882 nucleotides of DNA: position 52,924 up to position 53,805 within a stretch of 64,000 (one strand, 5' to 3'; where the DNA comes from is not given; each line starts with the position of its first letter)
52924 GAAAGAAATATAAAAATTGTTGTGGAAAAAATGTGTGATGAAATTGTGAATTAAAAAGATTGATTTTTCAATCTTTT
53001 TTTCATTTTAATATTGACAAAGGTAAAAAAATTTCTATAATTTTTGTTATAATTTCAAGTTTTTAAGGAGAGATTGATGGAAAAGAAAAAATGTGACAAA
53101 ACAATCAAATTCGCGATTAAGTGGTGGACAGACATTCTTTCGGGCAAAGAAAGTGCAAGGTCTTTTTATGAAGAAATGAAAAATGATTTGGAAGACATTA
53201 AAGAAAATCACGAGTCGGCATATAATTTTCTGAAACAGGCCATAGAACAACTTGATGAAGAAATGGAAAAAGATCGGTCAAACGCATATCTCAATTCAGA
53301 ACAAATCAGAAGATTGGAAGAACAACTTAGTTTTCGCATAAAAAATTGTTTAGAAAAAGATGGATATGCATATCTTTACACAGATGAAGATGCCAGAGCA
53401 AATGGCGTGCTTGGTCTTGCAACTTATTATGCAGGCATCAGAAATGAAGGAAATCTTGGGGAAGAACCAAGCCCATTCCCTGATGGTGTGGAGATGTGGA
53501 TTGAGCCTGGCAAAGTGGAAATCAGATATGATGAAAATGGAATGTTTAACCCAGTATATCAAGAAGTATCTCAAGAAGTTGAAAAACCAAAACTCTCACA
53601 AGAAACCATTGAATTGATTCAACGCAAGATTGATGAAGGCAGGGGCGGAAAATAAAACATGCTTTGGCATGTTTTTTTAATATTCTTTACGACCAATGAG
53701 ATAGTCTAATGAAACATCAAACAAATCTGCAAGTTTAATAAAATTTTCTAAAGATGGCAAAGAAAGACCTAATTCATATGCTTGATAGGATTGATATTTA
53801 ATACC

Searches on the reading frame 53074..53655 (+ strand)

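Call 86: search_protein_families(library=pfam, proteins=[window:53074-53655:+], max_evalue=0.001)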
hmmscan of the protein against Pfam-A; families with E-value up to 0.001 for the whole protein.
window:53074-53655:+ (193 aa): 1 family
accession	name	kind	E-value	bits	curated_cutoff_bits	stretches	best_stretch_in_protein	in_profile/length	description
PF07742.17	BTG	-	0.00076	19.6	23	0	98-161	57-116/117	BTG family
